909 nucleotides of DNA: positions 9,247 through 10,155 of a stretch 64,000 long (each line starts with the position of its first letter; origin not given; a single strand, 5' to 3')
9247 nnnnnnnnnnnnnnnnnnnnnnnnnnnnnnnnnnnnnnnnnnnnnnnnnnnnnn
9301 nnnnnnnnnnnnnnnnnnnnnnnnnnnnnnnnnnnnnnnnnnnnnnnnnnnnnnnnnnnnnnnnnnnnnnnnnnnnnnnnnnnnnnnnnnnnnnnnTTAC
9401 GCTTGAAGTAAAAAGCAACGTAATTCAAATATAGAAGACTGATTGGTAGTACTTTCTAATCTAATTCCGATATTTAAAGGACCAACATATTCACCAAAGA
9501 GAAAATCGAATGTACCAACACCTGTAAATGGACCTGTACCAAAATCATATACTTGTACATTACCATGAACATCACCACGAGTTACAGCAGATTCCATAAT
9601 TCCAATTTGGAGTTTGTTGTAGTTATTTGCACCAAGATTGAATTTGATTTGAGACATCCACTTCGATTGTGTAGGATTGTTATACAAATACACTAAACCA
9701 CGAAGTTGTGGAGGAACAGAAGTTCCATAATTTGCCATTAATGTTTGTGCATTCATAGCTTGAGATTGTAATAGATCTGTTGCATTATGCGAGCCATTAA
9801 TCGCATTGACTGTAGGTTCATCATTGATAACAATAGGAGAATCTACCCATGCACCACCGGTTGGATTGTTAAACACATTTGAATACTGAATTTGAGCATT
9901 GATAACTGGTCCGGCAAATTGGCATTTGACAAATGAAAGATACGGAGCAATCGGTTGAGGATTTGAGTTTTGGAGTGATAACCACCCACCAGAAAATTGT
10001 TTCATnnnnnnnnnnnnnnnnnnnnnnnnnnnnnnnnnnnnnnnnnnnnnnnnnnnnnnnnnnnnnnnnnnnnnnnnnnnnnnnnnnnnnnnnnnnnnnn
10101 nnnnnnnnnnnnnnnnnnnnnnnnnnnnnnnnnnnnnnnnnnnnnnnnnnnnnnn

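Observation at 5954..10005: Four-gene minus-strand operon of unknown proteins ending in a T9SS-sorted metzincin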

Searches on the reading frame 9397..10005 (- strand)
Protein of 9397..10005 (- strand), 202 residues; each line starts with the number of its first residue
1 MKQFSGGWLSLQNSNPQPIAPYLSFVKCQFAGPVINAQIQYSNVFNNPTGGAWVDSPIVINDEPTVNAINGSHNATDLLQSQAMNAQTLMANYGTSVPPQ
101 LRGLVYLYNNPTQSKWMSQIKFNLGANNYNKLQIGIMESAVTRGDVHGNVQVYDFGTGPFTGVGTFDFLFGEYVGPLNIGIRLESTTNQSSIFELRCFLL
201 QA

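Call 3: search_protein_families(library=pfam, proteins=[window:9397-10005:-], max_evalue=1)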
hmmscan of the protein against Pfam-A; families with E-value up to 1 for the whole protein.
window:9397-10005:- (202 aa): 0 families

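Call 4: search_protein_families(library=ncbifam, proteins=[window:9397-10005:-], max_evalue=1)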
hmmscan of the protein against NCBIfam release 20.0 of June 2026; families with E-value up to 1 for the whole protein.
window:9397-10005:- (202 aa): 0 families

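Call 20: find_homologous_proteins(query=A1, max_evalue=0.01)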
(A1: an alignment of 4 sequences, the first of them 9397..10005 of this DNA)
Query A1 (4 sequences) (202 aa, profile of the alignment): 17 proteins with E <= 0.01 among 96 candidates.
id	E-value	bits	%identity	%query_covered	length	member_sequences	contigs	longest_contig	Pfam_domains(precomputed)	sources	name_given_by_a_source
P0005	7.9e-134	462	97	100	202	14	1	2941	-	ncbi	-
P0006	1.8e-81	291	64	96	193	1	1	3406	-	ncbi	-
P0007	8.6e-79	282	61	100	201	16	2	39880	-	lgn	-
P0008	9.0e-78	279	60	100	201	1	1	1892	-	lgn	-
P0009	1.1e-69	252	56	99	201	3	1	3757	-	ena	-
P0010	4.3e-66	241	54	99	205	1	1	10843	-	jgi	jgi:hypothetical protein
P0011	2.2e-63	232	52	99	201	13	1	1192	-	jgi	jgi:hypothetical protein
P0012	1.4e-58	216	48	98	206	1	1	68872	-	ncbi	-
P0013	6.4e-57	211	47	98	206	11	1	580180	-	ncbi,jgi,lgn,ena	ncbi:MAG: hypothetical protein WC121_00155 [Candidatus Kapaibacterium sp.]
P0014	7.3e-57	210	49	98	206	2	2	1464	-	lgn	-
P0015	5.2e-56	208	47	98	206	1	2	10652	-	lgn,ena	-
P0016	9.8e-56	207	48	98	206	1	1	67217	-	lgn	-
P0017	5.9e-54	201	46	98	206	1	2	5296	-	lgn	-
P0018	4.4e-49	185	44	99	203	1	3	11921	-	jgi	jgi:hypothetical protein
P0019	2.8e-47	179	44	100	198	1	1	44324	-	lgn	-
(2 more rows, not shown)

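Call 22: find_encoding_contigs(protein=P0007, flank=8000, max_places=2)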
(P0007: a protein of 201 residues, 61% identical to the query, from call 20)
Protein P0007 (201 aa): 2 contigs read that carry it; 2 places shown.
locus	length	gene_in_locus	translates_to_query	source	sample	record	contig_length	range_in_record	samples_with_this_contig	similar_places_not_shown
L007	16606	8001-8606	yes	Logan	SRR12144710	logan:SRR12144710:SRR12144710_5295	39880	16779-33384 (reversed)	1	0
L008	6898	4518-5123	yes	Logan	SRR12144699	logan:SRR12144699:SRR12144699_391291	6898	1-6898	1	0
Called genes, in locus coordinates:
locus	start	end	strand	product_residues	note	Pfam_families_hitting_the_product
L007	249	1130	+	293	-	PF12146:Hydrolase_4 (faint), PF20434:BD-FAE, PF00561:Abhydrolase_1 (faint), PF07859:Abhydrolase_3, PF00326:Peptidase_S9, PF01738:DLH (faint)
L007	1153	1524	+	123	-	-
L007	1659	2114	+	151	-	PF08818:DUF1801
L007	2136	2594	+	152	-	PF07606:DUF1569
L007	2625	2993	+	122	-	PF00903:Glyoxalase (weak)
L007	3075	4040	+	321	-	PF05175:MTS, PF13489:Methyltransf_23, PF05401:NodS, PF08003:Methyltransf_9, PF13847:Methyltransf_31, PF08241:Methyltransf_11, PF08242:Methyltransf_12, PF13649:Methyltransf_25, +2 more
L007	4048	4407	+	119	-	PF07883:Cupin_2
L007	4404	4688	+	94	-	PF14542:Acetyltransf_CG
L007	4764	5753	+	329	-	PF00034:Cytochrom_C (faint), PF13442:Cytochrome_CBB3 (faint)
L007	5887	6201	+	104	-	PF12840:HTH_20, PF01022:HTH_5 (weak)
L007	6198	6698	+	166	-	PF08327:AHSA1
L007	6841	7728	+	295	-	PF12844:HTH_19 (weak), PF13560:HTH_31 (weak), PF01381:HTH_3, PF23894:LD_SV2 (faint), PF13599:Pentapeptide_4 (weak), PF13576:Pentapeptide_3 (weak), PF00805:Pentapeptide (weak), PF13599:Pentapeptide_4 (weak)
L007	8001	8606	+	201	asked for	-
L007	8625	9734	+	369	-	-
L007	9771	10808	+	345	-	-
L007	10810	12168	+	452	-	PF00413:Peptidase_M10 (weak), PF18962:Por_Secre_tail (weak)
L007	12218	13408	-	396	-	PF00089:Trypsin, PF13365:Trypsin_2, PF13180:PDZ_2, PF00595:PDZ, PF17820:PDZ_6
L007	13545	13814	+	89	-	-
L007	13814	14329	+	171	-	-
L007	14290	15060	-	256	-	PF04199:Cyclase (weak)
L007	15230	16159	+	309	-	PF00669:Flagellin_N, PF00700:Flagellin_C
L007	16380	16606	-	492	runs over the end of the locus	PF00171:Aldedh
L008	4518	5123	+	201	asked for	-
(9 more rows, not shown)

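Call 23: find_encoding_contigs(protein=P0013, flank=8000, max_places=2)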
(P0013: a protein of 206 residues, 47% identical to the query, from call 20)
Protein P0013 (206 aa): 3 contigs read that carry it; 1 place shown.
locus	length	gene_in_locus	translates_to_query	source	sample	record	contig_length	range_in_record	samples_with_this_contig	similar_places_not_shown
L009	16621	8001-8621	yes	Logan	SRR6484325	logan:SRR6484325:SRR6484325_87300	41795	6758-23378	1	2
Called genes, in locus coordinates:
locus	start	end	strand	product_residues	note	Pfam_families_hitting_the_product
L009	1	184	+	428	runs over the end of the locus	PF02812:ELFV_dehydrog_N, PF00208:ELFV_dehydrog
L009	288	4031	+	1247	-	PF18962:Por_Secre_tail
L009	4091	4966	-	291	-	PF03755:YicC-like_N, PF08340:YicC-like_C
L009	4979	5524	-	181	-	PF25087:GMPPB_C (faint), PF00132:Hexapep, PF25084:LbH_EIF2B (weak), PF00132:Hexapep (weak)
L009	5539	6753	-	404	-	PF13570:Beta-prop_ACSF4 (weak)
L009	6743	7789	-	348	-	PF03781:FGE-sulfatase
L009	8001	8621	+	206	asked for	-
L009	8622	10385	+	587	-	-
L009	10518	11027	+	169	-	-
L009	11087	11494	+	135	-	-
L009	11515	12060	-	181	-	PF05708:Peptidase_C92 (faint), PF00877:NLPC_P60, PF05257:CHAP (weak)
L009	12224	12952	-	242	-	PF21948:LplA-B_cat, PF03099:BPL_LplA_LipB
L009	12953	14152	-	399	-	PF00202:Aminotran_3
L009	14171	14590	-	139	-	PF01242:PTPS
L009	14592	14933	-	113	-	PF14489:QueF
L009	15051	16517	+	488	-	PF14134:DUF4301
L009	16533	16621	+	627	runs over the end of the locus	PF07676:PD40, PF00691:OmpA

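Call 24: find_encoding_contigs(protein=P0019, flank=8000, max_places=2)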
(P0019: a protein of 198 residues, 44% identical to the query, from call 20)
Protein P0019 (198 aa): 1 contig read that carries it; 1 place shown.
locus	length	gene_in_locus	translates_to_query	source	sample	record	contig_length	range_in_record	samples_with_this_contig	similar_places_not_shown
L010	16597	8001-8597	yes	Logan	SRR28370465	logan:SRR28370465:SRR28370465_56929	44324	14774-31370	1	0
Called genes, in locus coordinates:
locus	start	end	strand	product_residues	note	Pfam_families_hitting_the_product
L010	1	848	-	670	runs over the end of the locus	PF13616:Rotamase_3, PF00639:Rotamase, PF13616:Rotamase_3, PF00639:Rotamase, PF13145:Rotamase_2 (weak), PF13616:Rotamase_3 (weak), PF13145:Rotamase_2, PF00639:Rotamase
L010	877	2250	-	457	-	PF01225:Mur_ligase, PF08245:Mur_ligase_M, PF02875:Mur_ligase_C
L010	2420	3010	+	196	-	PF13640:2OG-FeII_Oxy_3, PF13661:2OG-FeII_Oxy_4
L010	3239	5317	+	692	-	PF21760:SecD_1st, PF22599:SecDF_P1_head, PF02355:SecD_SecF_C, PF03176:MMPL (weak)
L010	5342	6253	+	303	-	PF07549:Sec_GG (faint), PF02355:SecD_SecF_C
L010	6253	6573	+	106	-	PF01740:STAS, PF13466:STAS_2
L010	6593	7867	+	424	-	PF00709:Adenylsucc_synt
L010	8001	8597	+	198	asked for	-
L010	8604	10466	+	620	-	-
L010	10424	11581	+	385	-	-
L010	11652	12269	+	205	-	-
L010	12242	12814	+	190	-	-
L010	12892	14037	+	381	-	-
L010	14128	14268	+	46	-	-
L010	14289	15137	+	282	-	-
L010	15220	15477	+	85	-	-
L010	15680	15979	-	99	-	PF18291:HU-HIG, PF00216:Bac_DNA_binding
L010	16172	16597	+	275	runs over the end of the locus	PF01255:Prenyltransf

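Call 34: search_solved_structures(query=A6, max_evalue=10)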
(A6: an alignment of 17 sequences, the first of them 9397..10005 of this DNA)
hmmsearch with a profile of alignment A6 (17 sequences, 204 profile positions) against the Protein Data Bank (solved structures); distinct sequences matched with E-value up to 10: 1.
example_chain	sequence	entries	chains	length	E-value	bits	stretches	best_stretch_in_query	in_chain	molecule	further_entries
9qtu_A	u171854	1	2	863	0.91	12.4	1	84-151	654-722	Isoform 3 of PAN2-PAN3 deadenylation complex subunit PAN3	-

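Call 35: search_protein_families(library=phrogs, proteins=[window:9397-10005:-, L009:8622-10385:+, L010:8604-10466:+, L007:8625-9734:+], max_evalue=1)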
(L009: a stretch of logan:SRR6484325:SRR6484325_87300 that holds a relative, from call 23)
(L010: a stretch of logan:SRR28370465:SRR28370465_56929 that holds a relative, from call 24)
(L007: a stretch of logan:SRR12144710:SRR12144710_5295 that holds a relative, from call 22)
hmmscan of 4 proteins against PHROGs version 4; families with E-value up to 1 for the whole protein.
window:9397-10005:- (202 aa): 0 families

L009:8622-10385:+ (587 aa): 1 family
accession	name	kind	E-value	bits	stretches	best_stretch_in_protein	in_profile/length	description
phrog_26399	-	unknown function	0.0022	19.2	1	168-210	4-46/63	-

L010:8604-10466:+ (620 aa): 1 family
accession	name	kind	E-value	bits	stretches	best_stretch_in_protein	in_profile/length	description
phrog_6372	-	unknown function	0.48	11.4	0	470-491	33-54/64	-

L007:8625-9734:+ (369 aa): 0 families

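Call 36: search_protein_families(library=pfam, proteins=[L009:8622-10385:+, L010:8604-10466:+, L007:8625-9734:+, L009:10518-11027:+, L009:11087-11494:+, L010:10424-11581:+, L010:11652-12269:+, L010:12242-12814:+, L010:12892-14037:+, L007:9771-10808:+], max_evalue=1)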
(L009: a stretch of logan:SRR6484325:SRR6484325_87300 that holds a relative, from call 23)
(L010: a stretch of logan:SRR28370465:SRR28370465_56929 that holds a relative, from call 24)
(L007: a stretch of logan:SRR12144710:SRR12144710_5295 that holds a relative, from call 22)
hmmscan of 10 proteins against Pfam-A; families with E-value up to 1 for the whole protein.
L009:8622-10385:+ (587 aa): 0 families

L010:8604-10466:+ (620 aa): 2 families
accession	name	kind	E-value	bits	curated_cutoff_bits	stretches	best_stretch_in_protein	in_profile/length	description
PF15670.10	Spem1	-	0.14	12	27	1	197-286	86-174/253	Spermatid maturation protein 1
PF03532.18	OMS28_porin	-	0.16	11.6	27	1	106-150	158-200/253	OMS28 porin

L007:8625-9734:+ (369 aa): 0 families

L009:10518-11027:+ (169 aa): 0 families

L009:11087-11494:+ (135 aa): 0 families

L010:10424-11581:+ (385 aa): 2 families
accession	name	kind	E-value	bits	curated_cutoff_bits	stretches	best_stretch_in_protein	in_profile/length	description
PF25174.1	Beta-prop_THOC3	-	0.048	13.1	305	1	262-299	217-254/272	THOC3 beta-propeller domain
PF03478.24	Beta-prop_KIB1-4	-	0.26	11.2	27.4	0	360-376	112-128/242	KIB1-4 beta-propeller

L010:11652-12269:+ (205 aa): 0 families

L010:12242-12814:+ (190 aa): 0 families

L010:12892-14037:+ (381 aa): 0 families

L007:9771-10808:+ (345 aa): 1 family
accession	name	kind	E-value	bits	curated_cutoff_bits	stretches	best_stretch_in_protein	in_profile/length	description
PF20260.4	PUA_4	-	0.044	14.3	23.9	1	263-281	11-29/48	RNA methyltransferase PUA domain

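Call 37: find_encoding_contigs(protein=P0018, flank=8000, max_places=2)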
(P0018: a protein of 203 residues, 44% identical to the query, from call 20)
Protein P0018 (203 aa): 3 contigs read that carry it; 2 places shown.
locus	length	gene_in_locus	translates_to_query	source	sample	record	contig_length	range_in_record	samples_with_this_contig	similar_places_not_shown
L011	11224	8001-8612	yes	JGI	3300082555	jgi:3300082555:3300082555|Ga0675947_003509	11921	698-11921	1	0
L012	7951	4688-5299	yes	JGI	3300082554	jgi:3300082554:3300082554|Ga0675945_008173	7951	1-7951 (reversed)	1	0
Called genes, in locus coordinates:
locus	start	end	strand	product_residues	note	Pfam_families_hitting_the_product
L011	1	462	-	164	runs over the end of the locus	-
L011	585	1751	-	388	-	PF00155:Aminotran_1_2, PF01041:DegT_DnrJ_EryC1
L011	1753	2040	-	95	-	PF00560:LRR_1 (faint), PF13855:LRR_8 (faint), PF23598:LRR_14, PF12799:LRR_4 (weak)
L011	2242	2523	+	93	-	PF01527:HTH_Tnp_1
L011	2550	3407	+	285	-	PF13276:HTH_21, PF00665:rve, PF24764:rva_4 (weak), PF13683:rve_3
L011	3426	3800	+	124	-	-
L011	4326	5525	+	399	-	PF00145:DNA_methylase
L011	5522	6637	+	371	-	PF20731:RE_NgoFVII_C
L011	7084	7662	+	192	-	PF13302:Acetyltransf_3, PF00583:Acetyltransf_1, PF13420:Acetyltransf_4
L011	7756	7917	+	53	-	-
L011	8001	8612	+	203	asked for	-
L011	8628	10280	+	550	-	-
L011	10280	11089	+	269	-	-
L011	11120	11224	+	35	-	?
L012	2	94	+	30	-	?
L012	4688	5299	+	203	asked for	-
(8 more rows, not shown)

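Call 38: find_encoding_contigs(protein=P0010, flank=8000, max_places=2)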
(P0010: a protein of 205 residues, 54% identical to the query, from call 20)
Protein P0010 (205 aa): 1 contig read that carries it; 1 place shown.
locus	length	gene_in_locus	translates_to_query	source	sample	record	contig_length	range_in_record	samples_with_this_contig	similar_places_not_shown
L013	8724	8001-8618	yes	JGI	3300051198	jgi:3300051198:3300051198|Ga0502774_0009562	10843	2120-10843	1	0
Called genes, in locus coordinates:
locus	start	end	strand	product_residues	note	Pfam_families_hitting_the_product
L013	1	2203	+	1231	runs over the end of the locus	PF00092:VWA, PF13519:VWA_2, PF00400:WD40, PF23381:Beta-prop_IFT122_1st, PF23409:Beta-prop_EML, PF24105:Beta-prop_CAF1B_HIR1, PF24805:EIF3I, PF24807:WD40_CDC20-Fz, +75 more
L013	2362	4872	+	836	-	PF25145:NfeD1b_N (faint), PF01343:Peptidase_S49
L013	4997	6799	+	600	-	PF00009:GTP_EFTU, PF03144:GTP_EFTU_D2, PF00679:EFG_C, PF06421:LepA_C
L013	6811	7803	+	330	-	PF10502:Peptidase_S26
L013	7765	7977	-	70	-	-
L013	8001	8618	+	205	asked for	-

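Call 39: predict_structure(alignment_id=A6)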
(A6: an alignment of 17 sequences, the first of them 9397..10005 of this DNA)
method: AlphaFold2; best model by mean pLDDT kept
length: 202 residues; sequences in the alignment: 17
mean_pLDDT: 81.1   pTM: 0.80
mean pLDDT of the five models: 81.1, 80.2, 77.1, 76.5, 74.9
residues with pLDDT >= 90: 67; 70-90: 103; 50-70: 17; < 50: 15
segments of 3 or more residues with pLDDT < 50: 1-7, 140-144
pLDDT, mean of each block of 10 residues (from residue 1): 43 63 90 91 78 85 91 87 86 72 84 91 90 76 50 89 94 87 86 87 84
secondary structure, 60 per line:
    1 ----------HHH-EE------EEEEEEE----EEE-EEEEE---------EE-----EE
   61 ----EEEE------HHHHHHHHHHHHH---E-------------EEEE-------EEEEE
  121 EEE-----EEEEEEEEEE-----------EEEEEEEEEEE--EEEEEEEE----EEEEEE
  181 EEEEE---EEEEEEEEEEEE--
elements in order: E23-29 E34-36 E38-42 E65-68 H75-87 E105-108 E116-123 E129-138 E150-160 E163-170 E175-185 E189-200

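Call 45: find_related_loci(query=A6, collection=genome_contigs, flank=10000)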
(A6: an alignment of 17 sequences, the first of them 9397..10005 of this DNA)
Query A6 (202 aa) in genome_contigs; peptide patterns used: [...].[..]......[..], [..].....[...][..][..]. (x = any residue, [..] = any of these).
43 stretches matched a pattern; 10 encode a relative of the query (tblastn E <= 1e-3); 10 distinct loci.
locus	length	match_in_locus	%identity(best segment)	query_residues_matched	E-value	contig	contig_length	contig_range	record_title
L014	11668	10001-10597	48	3-200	8e-63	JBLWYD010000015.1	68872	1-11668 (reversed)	MAG: Bacteroidota bacterium isolate EA25-02 A25maxbin.007RE.5K@15, whole genome shotgun sequence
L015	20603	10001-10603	46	1-200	6e-61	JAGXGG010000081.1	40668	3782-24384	MAG: Ignavibacteriota bacterium isolate LH_M33 k141_1218790, whole genome shotgun sequence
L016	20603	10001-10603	47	1-200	6e-61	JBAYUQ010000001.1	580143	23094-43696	MAG: Candidatus Kapaibacterium sp. isolate SO_2016_LW3_39 scaffold00003_LW162_2016, whole genome shotgun sequence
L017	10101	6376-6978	46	1-200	3e-59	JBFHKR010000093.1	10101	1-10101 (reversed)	MAG: Chlorobiota bacterium isolate Mix_sand07.2021.05.G.94 k141_513565_length_10101_cov_106.0000, whole genome shotgun s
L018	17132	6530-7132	46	1-200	4e-59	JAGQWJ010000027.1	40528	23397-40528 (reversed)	MAG: Ignavibacteriae bacterium isolate HKST-UBA125 NODE_27_length_40528_cov_6.701466, whole genome shotgun sequence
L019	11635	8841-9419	46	4-201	2e-48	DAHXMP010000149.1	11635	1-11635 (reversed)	MAG TPA_asm: Bacteroidetes bacterium isolate clean1621 k141_1458778, whole genome shotgun sequence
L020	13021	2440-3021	43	1-200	2e-44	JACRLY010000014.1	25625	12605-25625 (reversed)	MAG: Ignavibacteriae bacterium isolate NC_groundwater_1893_Pr3_B-0.1um_34_8 SR2-18-B1_coassembly_96411, whole genome sho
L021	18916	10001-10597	34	4-202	3e-36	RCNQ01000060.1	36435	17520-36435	MAG: Bacteroidetes/Chlorobi group bacterium ChocPot_Mid ChocPot_contig_1738, whole genome shotgun sequence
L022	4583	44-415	38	79-202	7e-23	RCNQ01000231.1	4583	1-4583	MAG: Bacteroidetes/Chlorobi group bacterium ChocPot_Mid ChocPot_contig_7654, whole genome shotgun sequence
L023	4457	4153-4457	36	4-106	2e-10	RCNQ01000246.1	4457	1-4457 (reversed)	MAG: Bacteroidetes/Chlorobi group bacterium ChocPot_Mid ChocPot_contig_8476, whole genome shotgun sequence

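Call 46: search_protein_families(library=padloc, proteins=[window:9397-10005:-, L009:8622-10385:+, L010:8604-10466:+, L011:8628-10280:+], max_evalue=1)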
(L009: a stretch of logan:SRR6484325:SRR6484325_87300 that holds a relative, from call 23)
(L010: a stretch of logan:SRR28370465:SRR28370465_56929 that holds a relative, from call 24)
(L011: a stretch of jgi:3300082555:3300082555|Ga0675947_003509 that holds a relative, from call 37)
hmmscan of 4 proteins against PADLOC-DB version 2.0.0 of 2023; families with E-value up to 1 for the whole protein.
window:9397-10005:- (202 aa): 0 families

L009:8622-10385:+ (587 aa): 0 families

L010:8604-10466:+ (620 aa): 0 families

L011:8628-10280:+ (550 aa): 0 families

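Call 60: fold_search(model_id=the predicted structure, library=viral)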
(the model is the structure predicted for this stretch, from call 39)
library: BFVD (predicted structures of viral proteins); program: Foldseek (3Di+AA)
matches with E <= 10: 1131; with E <= 0.001: 0
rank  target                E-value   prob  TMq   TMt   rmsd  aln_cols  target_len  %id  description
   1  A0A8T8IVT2            5.1e-03  0.92  0.29  0.29  12.0       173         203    8  (no name in the UniProt tables at hand)
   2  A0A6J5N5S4            8.4e-03  0.97  0.32  0.54   5.2       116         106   11  Uncharacterized protein [uncultured Caudovirales phage]
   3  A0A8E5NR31            8.8e-03  0.57  0.27  0.18  13.6       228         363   10  (no name in the UniProt tables at hand)
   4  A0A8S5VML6            1.2e-02  0.75  0.25  0.39  12.1       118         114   13  (no name in the UniProt tables at hand)
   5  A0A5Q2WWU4            2.0e-02  0.66  0.23  0.17  11.2       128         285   11  Membrane glycoprotein (Fragment) [Dabie bandavirus]
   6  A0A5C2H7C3            2.3e-02  0.44  0.23  0.26  17.5       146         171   13  Uncharacterized protein [Sinorhizobium phage ort11]
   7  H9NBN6                2.3e-02  0.38  0.26  0.10  14.0       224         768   11  (no name in the UniProt tables at hand)
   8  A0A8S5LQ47            2.4e-02  0.90  0.27  0.08   5.1       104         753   12  Uncharacterized protein [Myoviridae sp. ct0f722]
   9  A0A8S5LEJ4            2.4e-02  0.54  0.25  0.08  10.3       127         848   11  Uncharacterized protein [Myoviridae sp. ctBDS4]
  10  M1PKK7                2.4e-02  0.35  0.22  0.29   9.8       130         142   13  (no name in the UniProt tables at hand)
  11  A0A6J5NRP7            2.6e-02  0.97  0.32  0.20   5.2       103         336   13  Uncharacterized protein [uncultured Caudovirales phage]
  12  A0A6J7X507            3.0e-02  0.84  0.31  0.10  16.9       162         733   14  Uncharacterized protein [uncultured Caudovirales phage]
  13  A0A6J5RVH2            3.0e-02  0.08  0.18  0.16  41.3       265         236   15  Uncharacterized protein [uncultured Caudovirales phage]
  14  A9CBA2                3.2e-02  0.63  0.26  0.29   8.4       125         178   12  Protein 105R [Snake adenovirus serotype 1]
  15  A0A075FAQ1            3.4e-02  0.84  0.30  0.34   6.4       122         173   11  ORF56 [Duck adenovirus 2]
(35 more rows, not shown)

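Call 64: search_solved_structures(query=A10, max_evalue=10, show_alignments=2)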
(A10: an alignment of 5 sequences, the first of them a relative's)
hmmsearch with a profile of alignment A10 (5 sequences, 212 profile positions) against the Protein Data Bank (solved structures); distinct sequences matched with E-value up to 10: 1.
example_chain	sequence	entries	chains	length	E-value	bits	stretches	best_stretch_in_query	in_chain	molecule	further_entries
7awy_A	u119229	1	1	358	0.013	18.3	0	148-180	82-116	Scone-R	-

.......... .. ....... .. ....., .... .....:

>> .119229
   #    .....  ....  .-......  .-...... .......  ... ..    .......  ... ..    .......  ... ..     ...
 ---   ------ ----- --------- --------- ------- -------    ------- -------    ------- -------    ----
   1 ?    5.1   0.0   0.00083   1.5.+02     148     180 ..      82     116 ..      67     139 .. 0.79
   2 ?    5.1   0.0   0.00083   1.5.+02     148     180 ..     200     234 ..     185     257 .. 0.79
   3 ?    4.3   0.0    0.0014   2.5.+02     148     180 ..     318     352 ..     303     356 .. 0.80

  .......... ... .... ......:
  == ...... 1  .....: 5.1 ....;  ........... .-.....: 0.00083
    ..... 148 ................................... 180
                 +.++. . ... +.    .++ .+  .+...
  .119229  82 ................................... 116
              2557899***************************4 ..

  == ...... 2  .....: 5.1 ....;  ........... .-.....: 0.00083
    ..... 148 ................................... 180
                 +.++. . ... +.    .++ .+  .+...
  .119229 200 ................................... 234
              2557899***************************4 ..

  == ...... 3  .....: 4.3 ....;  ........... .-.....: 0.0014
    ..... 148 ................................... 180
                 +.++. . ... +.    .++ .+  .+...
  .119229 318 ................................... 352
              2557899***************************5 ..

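Call 65: search_protein_families(library=pfam, alignment_id=A10, max_evalue=10)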
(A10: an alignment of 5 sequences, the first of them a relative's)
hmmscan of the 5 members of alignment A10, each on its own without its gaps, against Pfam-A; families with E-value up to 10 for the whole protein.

A. member 1, L009:9270-9899:+ (210 aa): 0 families

B. families by the number of members that match (of 5 scanned): 0 families
